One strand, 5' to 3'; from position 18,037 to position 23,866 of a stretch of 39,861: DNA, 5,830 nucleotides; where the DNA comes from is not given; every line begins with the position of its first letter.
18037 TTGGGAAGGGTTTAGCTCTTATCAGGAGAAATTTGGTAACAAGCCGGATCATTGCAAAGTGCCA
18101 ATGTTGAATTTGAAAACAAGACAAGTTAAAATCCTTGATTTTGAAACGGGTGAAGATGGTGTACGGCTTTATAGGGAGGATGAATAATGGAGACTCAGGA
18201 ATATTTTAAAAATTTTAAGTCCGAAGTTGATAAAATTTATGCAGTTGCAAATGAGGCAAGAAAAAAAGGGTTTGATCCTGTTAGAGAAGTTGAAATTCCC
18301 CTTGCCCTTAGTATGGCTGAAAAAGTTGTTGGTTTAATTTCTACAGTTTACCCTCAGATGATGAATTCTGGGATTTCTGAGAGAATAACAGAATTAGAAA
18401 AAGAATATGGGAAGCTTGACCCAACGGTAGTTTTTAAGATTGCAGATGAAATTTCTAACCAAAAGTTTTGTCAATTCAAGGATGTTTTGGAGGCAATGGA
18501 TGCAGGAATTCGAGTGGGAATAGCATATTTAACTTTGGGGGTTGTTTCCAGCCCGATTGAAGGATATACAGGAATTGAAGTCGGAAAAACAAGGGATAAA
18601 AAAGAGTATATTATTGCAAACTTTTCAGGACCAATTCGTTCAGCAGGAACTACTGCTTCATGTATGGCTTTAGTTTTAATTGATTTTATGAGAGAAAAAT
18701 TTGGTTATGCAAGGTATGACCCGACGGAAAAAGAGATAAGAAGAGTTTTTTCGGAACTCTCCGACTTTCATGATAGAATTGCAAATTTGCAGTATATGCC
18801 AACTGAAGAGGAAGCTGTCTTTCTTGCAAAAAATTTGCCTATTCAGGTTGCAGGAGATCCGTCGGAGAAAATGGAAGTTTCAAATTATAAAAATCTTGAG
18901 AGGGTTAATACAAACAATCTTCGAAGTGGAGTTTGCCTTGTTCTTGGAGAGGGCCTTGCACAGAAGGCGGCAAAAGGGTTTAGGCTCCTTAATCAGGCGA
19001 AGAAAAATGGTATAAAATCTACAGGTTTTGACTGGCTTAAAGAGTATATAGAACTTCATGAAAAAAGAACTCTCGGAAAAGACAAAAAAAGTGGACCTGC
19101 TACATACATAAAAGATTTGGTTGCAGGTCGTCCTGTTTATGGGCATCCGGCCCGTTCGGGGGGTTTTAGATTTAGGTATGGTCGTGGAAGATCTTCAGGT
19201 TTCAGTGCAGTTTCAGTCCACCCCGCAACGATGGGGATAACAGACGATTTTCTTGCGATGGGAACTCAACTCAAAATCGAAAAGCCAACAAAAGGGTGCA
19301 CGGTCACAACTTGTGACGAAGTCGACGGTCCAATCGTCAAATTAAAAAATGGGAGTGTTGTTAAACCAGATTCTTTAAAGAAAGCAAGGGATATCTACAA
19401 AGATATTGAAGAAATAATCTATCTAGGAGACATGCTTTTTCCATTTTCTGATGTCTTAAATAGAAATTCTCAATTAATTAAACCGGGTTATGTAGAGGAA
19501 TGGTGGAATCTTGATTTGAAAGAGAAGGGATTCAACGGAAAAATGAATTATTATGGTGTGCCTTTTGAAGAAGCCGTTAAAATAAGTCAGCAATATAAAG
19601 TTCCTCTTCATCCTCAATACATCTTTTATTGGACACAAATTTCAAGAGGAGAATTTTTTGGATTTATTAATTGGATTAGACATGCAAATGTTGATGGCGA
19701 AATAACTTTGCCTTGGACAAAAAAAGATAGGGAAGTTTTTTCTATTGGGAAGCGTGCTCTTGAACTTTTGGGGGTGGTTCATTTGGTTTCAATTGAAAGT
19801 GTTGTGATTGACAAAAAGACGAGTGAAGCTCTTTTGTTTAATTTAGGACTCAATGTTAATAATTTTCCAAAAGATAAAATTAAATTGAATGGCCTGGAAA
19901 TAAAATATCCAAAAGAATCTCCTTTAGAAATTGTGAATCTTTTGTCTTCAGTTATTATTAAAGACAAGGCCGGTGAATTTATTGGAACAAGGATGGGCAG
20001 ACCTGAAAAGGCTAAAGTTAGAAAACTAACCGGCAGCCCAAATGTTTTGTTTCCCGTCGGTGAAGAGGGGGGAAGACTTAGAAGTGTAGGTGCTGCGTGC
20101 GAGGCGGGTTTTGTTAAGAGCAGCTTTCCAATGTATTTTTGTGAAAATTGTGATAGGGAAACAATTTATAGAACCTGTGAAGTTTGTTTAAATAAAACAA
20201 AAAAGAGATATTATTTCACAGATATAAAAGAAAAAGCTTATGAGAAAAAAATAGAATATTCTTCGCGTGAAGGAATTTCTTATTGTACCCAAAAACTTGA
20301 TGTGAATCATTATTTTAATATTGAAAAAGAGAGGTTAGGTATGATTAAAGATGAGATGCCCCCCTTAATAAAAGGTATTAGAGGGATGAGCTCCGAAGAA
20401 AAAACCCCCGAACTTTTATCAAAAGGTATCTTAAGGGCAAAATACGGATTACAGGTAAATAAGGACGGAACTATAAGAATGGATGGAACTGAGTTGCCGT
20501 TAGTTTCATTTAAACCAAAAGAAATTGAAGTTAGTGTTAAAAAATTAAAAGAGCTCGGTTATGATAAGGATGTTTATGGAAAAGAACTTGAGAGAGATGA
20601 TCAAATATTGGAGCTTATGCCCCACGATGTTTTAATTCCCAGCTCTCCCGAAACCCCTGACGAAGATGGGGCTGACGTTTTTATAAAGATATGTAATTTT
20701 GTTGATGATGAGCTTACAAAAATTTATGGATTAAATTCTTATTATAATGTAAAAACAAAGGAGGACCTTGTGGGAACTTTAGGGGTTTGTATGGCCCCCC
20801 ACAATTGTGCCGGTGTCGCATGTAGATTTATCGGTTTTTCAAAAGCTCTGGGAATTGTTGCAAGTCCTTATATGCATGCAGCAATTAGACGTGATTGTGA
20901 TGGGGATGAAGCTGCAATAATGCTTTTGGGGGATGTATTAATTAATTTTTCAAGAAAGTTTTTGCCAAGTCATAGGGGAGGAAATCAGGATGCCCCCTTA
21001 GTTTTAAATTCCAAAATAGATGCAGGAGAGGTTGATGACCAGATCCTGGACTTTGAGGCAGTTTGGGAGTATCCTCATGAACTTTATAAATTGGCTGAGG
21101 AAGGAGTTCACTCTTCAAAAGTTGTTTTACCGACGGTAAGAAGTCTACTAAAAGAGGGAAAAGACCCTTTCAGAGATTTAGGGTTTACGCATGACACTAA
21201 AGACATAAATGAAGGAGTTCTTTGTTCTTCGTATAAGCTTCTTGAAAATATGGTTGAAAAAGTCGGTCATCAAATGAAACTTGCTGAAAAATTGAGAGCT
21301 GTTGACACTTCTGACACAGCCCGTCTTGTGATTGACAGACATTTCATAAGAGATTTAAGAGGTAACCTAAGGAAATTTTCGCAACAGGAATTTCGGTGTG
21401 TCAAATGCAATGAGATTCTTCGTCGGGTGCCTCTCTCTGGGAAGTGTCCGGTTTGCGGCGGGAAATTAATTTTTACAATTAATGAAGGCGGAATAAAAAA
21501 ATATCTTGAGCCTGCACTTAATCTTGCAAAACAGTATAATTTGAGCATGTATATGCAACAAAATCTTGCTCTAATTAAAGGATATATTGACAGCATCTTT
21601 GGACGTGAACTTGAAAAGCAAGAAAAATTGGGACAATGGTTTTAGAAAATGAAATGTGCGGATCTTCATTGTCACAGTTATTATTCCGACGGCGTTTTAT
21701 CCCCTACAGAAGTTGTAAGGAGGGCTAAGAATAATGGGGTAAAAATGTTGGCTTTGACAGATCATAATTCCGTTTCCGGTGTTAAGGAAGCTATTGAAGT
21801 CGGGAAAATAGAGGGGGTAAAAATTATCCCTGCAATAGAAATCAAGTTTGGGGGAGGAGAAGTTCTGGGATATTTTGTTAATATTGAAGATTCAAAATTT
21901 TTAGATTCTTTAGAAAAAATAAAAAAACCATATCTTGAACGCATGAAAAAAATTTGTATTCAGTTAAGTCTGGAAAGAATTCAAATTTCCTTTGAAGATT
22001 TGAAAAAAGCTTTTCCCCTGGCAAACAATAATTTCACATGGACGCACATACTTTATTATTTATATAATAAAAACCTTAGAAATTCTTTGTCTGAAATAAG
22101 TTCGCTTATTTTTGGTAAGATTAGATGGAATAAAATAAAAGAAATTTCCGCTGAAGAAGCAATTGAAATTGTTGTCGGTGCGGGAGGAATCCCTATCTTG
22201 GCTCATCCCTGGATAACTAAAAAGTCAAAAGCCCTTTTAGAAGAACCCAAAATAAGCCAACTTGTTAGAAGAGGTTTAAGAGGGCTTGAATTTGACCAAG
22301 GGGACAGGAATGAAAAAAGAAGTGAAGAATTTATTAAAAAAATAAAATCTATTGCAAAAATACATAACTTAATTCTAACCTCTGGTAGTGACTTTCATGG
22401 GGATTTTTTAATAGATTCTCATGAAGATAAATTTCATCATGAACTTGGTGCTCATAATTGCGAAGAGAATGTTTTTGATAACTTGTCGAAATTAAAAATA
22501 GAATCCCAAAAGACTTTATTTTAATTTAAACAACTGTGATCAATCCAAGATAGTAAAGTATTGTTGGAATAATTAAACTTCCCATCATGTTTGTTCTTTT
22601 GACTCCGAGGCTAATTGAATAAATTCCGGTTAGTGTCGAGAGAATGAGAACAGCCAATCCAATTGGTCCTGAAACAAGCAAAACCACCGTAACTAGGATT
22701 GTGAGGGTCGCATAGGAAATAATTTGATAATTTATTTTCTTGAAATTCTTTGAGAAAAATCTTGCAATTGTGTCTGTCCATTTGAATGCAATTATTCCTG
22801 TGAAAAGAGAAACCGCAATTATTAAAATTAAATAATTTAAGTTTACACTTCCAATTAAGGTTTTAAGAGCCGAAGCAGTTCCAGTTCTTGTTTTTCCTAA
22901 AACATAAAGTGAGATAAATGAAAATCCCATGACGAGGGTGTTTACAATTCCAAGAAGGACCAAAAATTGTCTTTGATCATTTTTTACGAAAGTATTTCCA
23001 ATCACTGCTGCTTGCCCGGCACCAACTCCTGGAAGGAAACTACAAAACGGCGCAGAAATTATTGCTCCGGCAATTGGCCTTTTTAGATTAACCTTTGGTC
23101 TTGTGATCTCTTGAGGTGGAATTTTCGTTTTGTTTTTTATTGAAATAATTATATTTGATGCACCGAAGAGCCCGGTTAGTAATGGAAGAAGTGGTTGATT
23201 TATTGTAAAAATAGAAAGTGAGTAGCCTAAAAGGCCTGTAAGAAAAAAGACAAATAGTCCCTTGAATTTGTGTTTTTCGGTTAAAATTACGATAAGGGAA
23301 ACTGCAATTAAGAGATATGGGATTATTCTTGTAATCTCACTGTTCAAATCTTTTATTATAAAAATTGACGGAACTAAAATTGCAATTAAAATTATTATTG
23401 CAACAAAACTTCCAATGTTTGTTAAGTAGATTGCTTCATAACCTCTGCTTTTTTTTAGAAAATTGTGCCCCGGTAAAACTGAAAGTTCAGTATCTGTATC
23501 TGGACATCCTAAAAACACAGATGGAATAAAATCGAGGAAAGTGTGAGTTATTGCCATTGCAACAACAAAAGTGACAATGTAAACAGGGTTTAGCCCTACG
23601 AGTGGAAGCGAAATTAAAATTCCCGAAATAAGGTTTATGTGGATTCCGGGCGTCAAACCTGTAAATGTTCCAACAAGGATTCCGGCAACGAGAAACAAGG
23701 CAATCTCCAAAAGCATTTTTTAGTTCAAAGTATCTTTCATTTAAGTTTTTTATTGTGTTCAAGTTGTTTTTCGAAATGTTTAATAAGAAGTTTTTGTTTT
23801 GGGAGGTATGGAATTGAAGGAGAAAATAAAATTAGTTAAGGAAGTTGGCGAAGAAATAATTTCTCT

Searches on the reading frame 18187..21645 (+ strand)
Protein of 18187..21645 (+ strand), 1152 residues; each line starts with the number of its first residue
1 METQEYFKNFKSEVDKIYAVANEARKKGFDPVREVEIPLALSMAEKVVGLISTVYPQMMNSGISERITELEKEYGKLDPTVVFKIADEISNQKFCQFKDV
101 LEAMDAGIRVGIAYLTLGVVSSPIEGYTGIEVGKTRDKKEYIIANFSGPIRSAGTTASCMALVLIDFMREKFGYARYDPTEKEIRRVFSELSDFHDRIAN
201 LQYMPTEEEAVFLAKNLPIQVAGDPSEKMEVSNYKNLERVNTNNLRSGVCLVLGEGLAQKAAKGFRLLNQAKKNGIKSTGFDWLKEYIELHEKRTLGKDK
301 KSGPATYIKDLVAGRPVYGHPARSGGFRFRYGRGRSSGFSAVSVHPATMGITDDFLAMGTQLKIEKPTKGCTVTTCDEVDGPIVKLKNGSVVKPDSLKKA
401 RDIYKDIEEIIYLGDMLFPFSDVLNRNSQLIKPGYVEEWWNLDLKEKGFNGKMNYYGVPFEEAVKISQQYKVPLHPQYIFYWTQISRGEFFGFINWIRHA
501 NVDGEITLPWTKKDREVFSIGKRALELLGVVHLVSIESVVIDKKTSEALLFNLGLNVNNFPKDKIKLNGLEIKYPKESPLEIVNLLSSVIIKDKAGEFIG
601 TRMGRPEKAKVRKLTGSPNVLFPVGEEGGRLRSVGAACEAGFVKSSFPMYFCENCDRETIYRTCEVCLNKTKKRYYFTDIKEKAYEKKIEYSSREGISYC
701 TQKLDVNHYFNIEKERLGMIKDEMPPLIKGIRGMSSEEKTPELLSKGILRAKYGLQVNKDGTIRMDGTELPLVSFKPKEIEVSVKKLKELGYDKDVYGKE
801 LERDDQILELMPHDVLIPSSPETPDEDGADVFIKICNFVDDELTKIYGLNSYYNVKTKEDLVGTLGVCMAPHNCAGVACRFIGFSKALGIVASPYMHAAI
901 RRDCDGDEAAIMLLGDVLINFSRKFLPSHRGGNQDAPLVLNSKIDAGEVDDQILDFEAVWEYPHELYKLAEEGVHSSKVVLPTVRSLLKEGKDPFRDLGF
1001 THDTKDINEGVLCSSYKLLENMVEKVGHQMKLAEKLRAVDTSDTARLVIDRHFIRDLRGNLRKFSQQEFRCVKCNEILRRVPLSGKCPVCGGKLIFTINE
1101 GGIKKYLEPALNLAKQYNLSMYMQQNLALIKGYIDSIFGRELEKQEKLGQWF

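Call 62: search_protein_families(library=pfam, proteins=[window:18187-21645:+], max_evalue=0.00001)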
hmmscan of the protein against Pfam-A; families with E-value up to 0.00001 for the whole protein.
window:18187-21645:+ (1152 aa): 3 families
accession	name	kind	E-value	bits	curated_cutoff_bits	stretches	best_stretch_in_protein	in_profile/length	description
PF24844.1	PolC_DP2_central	-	8.2e-107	357.8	24.3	1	305-681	12-367/372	DNA polymerase II large subunit DP2, central domain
PF24846.1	PolC_DP2_cat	-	3.2e-101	338.7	24.3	1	727-1025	7-299/299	DNA polymerase II large subunit DP2, catalytic domain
PF03833.19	PolC_DP2_N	-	1.1e-74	251.5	24.3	1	5-289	1-270/271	DNA polymerase II large subunit DP2, N-terminal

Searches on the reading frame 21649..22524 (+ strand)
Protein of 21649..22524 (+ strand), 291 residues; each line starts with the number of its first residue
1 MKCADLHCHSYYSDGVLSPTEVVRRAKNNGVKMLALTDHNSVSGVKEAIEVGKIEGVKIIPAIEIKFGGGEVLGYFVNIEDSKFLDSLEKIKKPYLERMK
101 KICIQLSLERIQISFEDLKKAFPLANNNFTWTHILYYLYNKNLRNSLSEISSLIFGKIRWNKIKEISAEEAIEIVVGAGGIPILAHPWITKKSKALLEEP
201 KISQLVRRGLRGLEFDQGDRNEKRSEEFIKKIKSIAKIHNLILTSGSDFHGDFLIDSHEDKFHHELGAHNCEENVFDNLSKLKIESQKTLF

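Call 62: search_protein_families(library=pfam, proteins=[window:21649-22524:+], max_evalue=0.00001)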
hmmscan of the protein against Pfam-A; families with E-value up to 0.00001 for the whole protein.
window:21649-22524:+ (291 aa): 1 family
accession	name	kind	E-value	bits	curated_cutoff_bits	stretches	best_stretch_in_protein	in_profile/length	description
PF02811.25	PHP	-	8.9e-13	49.3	26.4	1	5-68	1-66/164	PHP domain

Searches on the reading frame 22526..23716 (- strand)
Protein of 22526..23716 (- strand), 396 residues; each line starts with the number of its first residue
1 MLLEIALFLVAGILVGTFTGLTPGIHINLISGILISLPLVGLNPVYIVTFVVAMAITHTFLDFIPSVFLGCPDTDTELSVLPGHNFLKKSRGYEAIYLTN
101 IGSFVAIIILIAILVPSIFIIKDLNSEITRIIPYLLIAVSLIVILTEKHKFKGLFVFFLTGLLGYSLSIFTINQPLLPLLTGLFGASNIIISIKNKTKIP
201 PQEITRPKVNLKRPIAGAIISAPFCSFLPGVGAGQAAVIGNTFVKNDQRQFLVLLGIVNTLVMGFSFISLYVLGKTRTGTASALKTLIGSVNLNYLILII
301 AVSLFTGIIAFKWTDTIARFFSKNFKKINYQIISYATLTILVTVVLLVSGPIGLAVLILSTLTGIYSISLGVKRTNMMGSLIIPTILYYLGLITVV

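Call 62: search_protein_families(library=pfam, proteins=[window:22526-23716:-], max_evalue=0.00001)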
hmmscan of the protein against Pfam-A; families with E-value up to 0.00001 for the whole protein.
window:22526-23716:- (396 aa): 1 family
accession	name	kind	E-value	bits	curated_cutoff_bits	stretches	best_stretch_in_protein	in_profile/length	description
PF01970.21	TctA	-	2.1e-47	162.1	28.9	1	7-378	2-422/423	Tripartite tricarboxylate transporter TctA family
